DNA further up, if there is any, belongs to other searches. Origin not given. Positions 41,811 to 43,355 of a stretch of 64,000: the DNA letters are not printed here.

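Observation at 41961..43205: Truncated, degenerate ProRS-like paralog translationally coupled to hisC in the histidine locus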

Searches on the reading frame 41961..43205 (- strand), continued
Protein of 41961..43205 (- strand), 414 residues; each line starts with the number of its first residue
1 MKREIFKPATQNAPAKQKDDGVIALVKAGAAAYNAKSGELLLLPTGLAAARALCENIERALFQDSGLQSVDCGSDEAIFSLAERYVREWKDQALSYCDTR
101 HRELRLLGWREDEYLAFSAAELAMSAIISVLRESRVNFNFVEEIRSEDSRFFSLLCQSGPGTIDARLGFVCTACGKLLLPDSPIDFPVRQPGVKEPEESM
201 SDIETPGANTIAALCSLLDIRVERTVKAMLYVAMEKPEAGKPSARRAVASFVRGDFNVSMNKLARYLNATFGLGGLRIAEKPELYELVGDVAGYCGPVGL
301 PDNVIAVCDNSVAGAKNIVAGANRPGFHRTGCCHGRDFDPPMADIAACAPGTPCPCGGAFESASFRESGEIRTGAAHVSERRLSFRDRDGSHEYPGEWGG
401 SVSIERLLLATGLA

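Call 17: find_encoding_contigs(protein=P0053, flank=10000, max_places=2)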
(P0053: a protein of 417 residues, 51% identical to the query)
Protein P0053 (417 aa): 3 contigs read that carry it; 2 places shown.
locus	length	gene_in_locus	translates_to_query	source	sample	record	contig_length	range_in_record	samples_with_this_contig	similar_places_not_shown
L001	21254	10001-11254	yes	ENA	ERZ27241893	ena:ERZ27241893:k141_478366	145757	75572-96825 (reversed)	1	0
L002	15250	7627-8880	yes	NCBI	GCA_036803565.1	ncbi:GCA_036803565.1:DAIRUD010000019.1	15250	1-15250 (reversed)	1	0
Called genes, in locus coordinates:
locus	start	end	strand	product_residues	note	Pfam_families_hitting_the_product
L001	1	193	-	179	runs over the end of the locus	PF04542:Sigma70_r2, PF08281:Sigma70_r4_2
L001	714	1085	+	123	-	-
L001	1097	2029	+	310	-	PF00291:PALP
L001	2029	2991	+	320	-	PF00132:Hexapep (faint), PF25087:GMPPB_C (faint)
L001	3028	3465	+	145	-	PF13279:4HBT_2, PF03061:4HBT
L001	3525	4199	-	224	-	PF01502:PRA-CH, PF01503:PRA-PH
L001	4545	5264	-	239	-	PF00977:His_biosynth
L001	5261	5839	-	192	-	PF00475:IGPD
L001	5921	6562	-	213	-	PF01634:HisG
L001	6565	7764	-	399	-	PF13393:tRNA-synt_His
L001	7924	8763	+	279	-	PF00702:Hydrolase (weak)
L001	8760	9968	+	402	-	PF00155:Aminotran_1_2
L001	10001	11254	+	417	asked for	PF04073:tRNA_edit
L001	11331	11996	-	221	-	PF00072:Response_reg (weak), PF08279:HTH_11 (weak)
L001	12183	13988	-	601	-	PF00270:DEAD, PF00271:Helicase_C, PF16124:RecQ_Zn_bind, PF09382:RQC, PF00570:HRDC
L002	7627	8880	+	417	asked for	PF04073:tRNA_edit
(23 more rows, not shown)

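Call 18: find_encoding_contigs(protein=P0085, flank=10000, max_places=2)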
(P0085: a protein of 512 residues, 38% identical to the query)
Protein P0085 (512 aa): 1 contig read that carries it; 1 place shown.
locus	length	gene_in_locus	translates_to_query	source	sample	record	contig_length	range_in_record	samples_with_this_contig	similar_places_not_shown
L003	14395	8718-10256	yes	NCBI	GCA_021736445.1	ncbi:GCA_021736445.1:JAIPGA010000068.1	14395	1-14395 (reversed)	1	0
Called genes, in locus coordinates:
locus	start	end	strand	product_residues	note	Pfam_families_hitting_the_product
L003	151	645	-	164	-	-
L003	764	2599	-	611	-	PF20446:ABC_N, PF09818:ABC_ATPase, PF21117:MRB1590_C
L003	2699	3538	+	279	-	PF00037:Fer4 (faint), PF12797:Fer4_2 (faint), PF12837:Fer4_6 (faint), PF25160:LdpA_Fe-S-bd (faint), PF12838:Fer4_7, PF13187:Fer4_9, PF13237:Fer4_10 (weak), PF14697:Fer4_21, +2 more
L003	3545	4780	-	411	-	PF05651:Diacid_rec, PF15714:SpoVT_C (weak), PF17853:GGDEF_2, PF13556:HTH_30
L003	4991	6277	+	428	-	PF09338:Gly_reductase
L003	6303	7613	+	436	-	-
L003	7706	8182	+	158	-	-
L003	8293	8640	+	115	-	PF28011:GrdX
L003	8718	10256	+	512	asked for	PF04073:tRNA_edit, PF03129:HGTP_anticodon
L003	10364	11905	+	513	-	PF19364:DUF5940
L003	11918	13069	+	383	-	PF02504:FA_synthesis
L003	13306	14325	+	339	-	PF01223:Endonuclease_NS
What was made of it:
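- One long-form relative sits inside a glycine-reductase operon (call 18).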

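Call 19: find_encoding_contigs(protein=P0086, flank=10000, max_places=2)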
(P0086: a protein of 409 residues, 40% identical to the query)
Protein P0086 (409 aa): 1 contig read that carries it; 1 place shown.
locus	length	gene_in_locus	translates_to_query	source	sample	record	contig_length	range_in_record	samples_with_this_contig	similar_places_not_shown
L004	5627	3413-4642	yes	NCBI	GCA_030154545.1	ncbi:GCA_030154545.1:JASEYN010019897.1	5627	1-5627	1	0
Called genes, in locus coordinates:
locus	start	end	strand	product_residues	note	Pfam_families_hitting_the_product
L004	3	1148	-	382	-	?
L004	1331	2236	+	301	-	PF00702:Hydrolase (faint), PF13419:HAD_2 (faint)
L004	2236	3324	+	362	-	PF00155:Aminotran_1_2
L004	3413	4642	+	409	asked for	PF04073:tRNA_edit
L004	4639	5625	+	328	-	PF00491:Arginase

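Call 20: find_encoding_contigs(protein=P0087, flank=10000, max_places=2)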
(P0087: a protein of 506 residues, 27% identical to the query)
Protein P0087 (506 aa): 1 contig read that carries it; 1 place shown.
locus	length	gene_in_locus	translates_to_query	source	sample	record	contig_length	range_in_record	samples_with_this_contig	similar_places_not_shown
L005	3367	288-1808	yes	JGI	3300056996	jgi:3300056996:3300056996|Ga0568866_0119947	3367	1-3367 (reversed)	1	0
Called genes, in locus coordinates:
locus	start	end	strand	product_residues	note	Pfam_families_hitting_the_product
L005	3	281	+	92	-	?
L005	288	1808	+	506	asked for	PF04073:tRNA_edit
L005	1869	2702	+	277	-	PF00753:Lactamase_B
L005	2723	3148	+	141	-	PF13456:RVT_3 (weak)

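Call 22: predict_structure(alignment_id=A1)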
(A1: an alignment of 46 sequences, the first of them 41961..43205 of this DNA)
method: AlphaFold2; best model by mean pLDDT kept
length: 414 residues; sequences in the alignment: 46
mean_pLDDT: 93.8   pTM: 0.90
mean pLDDT of the five models: 93.8, 93.0, 92.7, 92.8, 92.6
residues with pLDDT >= 90: 354; 70-90: 51; 50-70: 9; < 50: 0
segments of 3 or more residues with pLDDT < 50: none
pLDDT, mean of each block of 10 residues (from residue 1): 89 95 97 95 97 98 98 96 97 97 97 97 98 95 92 97 96 97 85 93 91 94 94 93 94 95 96 95 89 75 94 94 88 95 95 93 98 82 94 97 98 88
secondary structure, 60 per line:
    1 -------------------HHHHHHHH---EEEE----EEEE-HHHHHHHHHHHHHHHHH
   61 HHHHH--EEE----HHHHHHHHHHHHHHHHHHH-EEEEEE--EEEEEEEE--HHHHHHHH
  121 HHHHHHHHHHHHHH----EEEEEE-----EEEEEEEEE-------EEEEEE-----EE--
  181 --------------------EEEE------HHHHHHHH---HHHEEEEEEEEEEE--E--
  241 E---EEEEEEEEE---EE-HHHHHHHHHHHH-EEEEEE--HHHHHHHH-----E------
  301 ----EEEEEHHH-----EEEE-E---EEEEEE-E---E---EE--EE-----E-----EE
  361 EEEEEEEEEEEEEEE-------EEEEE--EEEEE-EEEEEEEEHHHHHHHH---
elements in order: H20-27 E31-34 E39-42 H44-65 E68-70 H75-93 E95-100 E103-110 H113-134 E139-144 E150-158 E166-171 E201-204 H211-218 E225-235 E245-253 H260-271 E273-278 H281-288 E305-309 E318-321 E327-332 E359-375 E383-387 E390-394 E396-403 H404-411
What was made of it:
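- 41961..43205 (-): Whole ORF: 414-aa ProRS-derived paralogue, short form (dead class II core + INS domain, no anticodon-binding domain). AF2 pLDDT 93.8 (call 22).
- AF2 pLDDT 93.8 and pTM 0.90 (call 22). A confident, compact fold (call 22).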

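Call 24: find_encoding_contigs(protein=P0080, flank=10000, max_places=3)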
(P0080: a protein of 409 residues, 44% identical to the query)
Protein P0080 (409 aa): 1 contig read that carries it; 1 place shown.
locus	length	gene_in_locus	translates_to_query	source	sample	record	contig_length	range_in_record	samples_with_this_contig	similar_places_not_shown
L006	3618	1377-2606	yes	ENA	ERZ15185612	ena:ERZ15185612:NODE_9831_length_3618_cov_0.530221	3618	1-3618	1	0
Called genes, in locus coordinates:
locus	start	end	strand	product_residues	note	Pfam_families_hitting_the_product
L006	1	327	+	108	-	?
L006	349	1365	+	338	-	PF01073:3Beta_HSD, PF01370:Epimerase, PF07993:NAD_binding_4 (faint), PF13460:NAD_binding_10 (weak), PF16363:GDP_Man_Dehyd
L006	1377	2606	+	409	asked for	PF04073:tRNA_edit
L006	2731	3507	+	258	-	PF05401:NodS, PF08003:Methyltransf_9, PF05175:MTS, PF13489:Methyltransf_23, PF13847:Methyltransf_31, PF08241:Methyltransf_11, PF08242:Methyltransf_12, PF13649:Methyltransf_25, +3 more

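Call 25: find_related_loci(query=A1, collection=genome_contigs, flank=8000)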
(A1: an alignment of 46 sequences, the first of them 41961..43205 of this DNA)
Query A1 (414 aa) in genome_contigs; peptide patterns used: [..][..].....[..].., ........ (x = any residue, [..] = any of these).
122 stretches matched a pattern; 51 encode a relative of the query (tblastn E <= 1e-3); 51 distinct loci.
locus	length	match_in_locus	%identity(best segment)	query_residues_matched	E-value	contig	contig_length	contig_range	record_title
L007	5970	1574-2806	56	2-410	1e-144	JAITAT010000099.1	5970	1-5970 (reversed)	MAG: Synergistaceae bacterium isolate Ncb351_bin53 k119_583620, whole genome shotgun sequence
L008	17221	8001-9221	54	8-411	5e-141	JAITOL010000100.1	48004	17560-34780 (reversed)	MAG: Synergistaceae bacterium isolate Po218_bin54 k119_3628030, whole genome shotgun sequence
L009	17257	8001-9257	54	3-412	8e-140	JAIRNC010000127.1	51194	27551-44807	MAG: Synergistaceae bacterium isolate Cd354_bin13 k119_751793, whole genome shotgun sequence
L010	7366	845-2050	54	5-411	2e-137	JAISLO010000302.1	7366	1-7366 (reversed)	MAG: Synergistaceae bacterium isolate Im510_bin11 k119_951613, whole genome shotgun sequence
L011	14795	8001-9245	56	3-412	2e-136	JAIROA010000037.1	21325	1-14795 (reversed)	MAG: Synergistaceae bacterium isolate Cd354_bin54 k119_259681, whole genome shotgun sequence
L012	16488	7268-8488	54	8-411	2e-133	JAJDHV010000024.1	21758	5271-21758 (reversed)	Synergistaceae bacterium OttesenSCG-928-I11 AH-928-I11_NODE_24, whole genome shotgun sequence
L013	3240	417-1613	53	8-410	1e-134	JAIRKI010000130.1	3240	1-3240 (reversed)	MAG: Synergistaceae bacterium isolate Cc175_bin11 k119_1354218, whole genome shotgun sequence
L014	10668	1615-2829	52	2-410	1e-129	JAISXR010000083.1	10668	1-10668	MAG: Synergistaceae bacterium isolate Nc350_bin190 k119_719638, whole genome shotgun sequence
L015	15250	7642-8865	51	5-411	2e-127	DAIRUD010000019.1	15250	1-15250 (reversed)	MAG TPA_asm: Synergistaceae bacterium isolate CTOTU14823 NODE_687_length_15250_cov_6.741823, whole genome shotgun sequen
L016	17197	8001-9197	53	8-410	2e-125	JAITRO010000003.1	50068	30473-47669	MAG: Synergistaceae bacterium isolate Roe453_bin29 k119_997059, whole genome shotgun sequence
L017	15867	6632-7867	50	5-412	3e-124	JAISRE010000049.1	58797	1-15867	MAG: Synergistaceae bacterium isolate Kf353_bin45 k119_4049383, whole genome shotgun sequence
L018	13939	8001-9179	50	8-410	9e-121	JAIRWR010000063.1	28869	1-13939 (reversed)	MAG: Synergistaceae bacterium isolate Gsp477_bin120 k119_1880078, whole genome shotgun sequence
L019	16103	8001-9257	52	5-412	3e-136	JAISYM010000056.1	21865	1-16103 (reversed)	MAG: Synergistaceae bacterium isolate Nc350_bin32 k119_3917622, whole genome shotgun sequence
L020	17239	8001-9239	51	2-410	2e-129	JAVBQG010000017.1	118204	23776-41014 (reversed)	MAG: Synergistaceae bacterium isolate EPI_MAG_00160 c_000006599555, whole genome shotgun sequence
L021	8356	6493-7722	51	4-410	5e-115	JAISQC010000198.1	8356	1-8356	MAG: Synergistaceae bacterium isolate Kf353_bin117 k119_1474534, whole genome shotgun sequence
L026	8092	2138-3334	39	6-410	2e-72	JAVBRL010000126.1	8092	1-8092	MAG: Synergistaceae bacterium isolate EPI_MAG_00194 c_000002652722, whole genome shotgun sequence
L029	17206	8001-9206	31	5-410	6e-51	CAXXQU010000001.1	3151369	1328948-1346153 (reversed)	MAG: uncultured Aminiphilus sp. isolate a4575e0a-5ee9-430b-92c8-d05b1628a405 genome assembly, contig: contig_1, whole ge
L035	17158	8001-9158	32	8-410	3e-43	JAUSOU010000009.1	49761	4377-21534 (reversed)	MAG: Thermovirgaceae bacterium isolate E21_maxbin.090_sub E21_k141_50727, whole genome shotgun sequence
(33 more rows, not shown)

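Call 26: fold_search(model_id=the predicted structure, library=pdb)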
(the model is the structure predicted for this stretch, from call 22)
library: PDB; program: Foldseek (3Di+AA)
matches with E <= 10: 654; with E <= 0.001: 26
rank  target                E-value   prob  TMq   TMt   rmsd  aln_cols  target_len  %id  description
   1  2j3l_A                5.7e-25  1.00  0.63  0.49   7.6       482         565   18  Prolyl-tRNA synthetase from Enterococcus faecalis complexed with a prolyl-adenylate analogue ('5'-O-(N-(L-PROLYL)-SULF (released 2006-10-11)
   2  5znk                  1.2e-24  1.00  0.58  0.46   8.0       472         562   17  Crystal structure of a bacterial ProRS with ligands (released 2019-05-29)
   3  2j3l_B                2.1e-24  1.00  0.64  0.49   7.5       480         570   18  Prolyl-tRNA synthetase from Enterococcus faecalis complexed with a prolyl-adenylate analogue ('5'-O-(N-(L-PROLYL)-SULF (released 2006-10-11)
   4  5znj                  2.6e-24  1.00  0.59  0.47   6.9       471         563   17  Crystal structure of a bacterial ProRS with ligands (released 2019-05-29)
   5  8w8j_A                8.0e-24  1.00  0.70  0.53   5.4       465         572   20  Crystal structure of bacterial prolyl-tRNA synthetase in complex with inhibitor PAA-19 (released 2024-09-04)
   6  8w8j_B                8.4e-24  1.00  0.69  0.53   5.5       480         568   19  Crystal structure of bacterial prolyl-tRNA synthetase in complex with inhibitor PAA-19 (released 2024-09-04)
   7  2j3m_A                8.4e-24  1.00  0.64  0.50   7.4       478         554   18  PROLYL-TRNA SYNTHETASE FROM ENTEROCOCCUS FAECALIS COMPLEXED WITH ATP, manganese and prolinol (released 2006-10-11)
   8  8w8l_B                1.3e-23  1.00  0.69  0.53   5.3       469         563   19  Crystal structure of bacterial prolyl-tRNA synthetase in complex with inhibitor PAA-38 (released 2024-09-04)
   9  8w9i_B                6.5e-23  1.00  0.70  0.53   5.3       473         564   19  Crystal structure of bacterial prolyl-tRNA synthetase in complex with inhibitor PAA-5 (released 2024-09-11)
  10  5ucm_B                8.2e-23  1.00  0.68  0.52   5.5       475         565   19  Crystal Structure of Prolyl-tRNA Synthetase from Pseudomonas aeruginosa (released 2017-02-22)
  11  2j3m_B                2.3e-22  1.00  0.64  0.49   7.5       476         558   16  PROLYL-TRNA SYNTHETASE FROM ENTEROCOCCUS FAECALIS COMPLEXED WITH ATP, manganese and prolinol (released 2006-10-11)
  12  5ucm_A                2.9e-22  1.00  0.70  0.53   5.1       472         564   20  Crystal Structure of Prolyl-tRNA Synthetase from Pseudomonas aeruginosa (released 2017-02-22)
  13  1wdv_A                5.9e-07  1.00  0.29  0.73   2.6       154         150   23  Crystal structure of hypothetical protein APE2540 (released 2004-11-18)
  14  2cx5_A                2.3e-06  1.00  0.29  0.71   3.0       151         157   22  Crystal structure of a putative trans-editing enzyme for prolyl tRNA synthetase (released 2005-12-28)
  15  3rij_B                2.5e-06  1.00  0.28  0.68   3.0       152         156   20  Epitope backbone grafting by computational design for improved presentation of linear epitopes on scaffold proteins (released 2011-11-09)
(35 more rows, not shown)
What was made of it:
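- Foldseek TM 0.63-0.70 (call 26).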

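Call 30: search_protein_families(library=ncbifam, proteins=[L008:12869-14335:-], max_evalue=1e-10)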
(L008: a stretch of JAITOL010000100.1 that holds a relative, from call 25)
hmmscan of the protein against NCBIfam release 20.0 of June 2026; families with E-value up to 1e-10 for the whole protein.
L008:12869-14335:- (488 aa): 4 families
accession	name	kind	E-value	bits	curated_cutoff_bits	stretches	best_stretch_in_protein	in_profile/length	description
TIGR00408.1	proS_fam_I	equivalog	7.3e-161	536.3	437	1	12-488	2-475/475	proline--tRNA ligase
NF006625.0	PRK09194.1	equivalog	1.1e-29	103.8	558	2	213-390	388-558/559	proline--tRNA ligase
NF008979.1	PRK12325.1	exception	2.2e-29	102.6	550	2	216-390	268-436/437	proline--tRNA ligase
TIGR00409.1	proS_fam_II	equivalog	2.9e-28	99.1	306.7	2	213-386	394-561/568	proline--tRNA ligase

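Call 31: search_protein_representatives(alignment_id=A1)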
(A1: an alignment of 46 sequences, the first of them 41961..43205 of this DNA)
Query: 46 sequences, 414 profile positions. Proteins with E-value up to 0.001 (for the whole library): 2457; up to 1e-10: 1318; up to 1e-30: 149. The best 150 are listed.
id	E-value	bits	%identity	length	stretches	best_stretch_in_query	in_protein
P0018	6.4e-185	631.4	-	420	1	2-413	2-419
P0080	2.6e-160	550.3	-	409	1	2-411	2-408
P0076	6.1e-157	539.2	-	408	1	1-412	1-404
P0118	6.6e-129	446.9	-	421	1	4-411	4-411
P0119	5.7e-115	401.0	-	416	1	4-412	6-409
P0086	1.0e-113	396.8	-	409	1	4-411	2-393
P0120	1.4e-111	389.8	-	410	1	7-411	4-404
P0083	5.5e-110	384.6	-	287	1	134-411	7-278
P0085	5.1e-103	361.6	-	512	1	1-407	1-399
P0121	3.1e-94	332.6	-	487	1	2-409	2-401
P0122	7.3e-91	321.6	-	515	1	3-411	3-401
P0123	4.1e-90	319.1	-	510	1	2-410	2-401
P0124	9.5e-90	317.9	-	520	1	1-411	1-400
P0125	4.8e-85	302.4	-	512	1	1-411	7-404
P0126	1.4e-84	300.9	-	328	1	2-248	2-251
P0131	1.3e-69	251.5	-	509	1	1-412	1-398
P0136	3.8e-65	236.8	-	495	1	8-411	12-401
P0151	6.5e-39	150.4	-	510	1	1-361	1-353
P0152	2.3e-38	148.6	-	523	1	38-405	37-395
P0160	4.7e-36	141.0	-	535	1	4-369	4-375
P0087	1.1e-35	139.9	-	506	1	45-392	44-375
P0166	1.7e-35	139.2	-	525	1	35-408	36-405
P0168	3.0e-35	138.4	-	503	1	8-357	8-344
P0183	5.6e-34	134.2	-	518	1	41-360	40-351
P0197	3.9e-33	131.4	-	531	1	27-368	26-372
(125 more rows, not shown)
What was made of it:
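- Eight clusters at 50% identity in a 1.84-billion-protein library (call 31).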
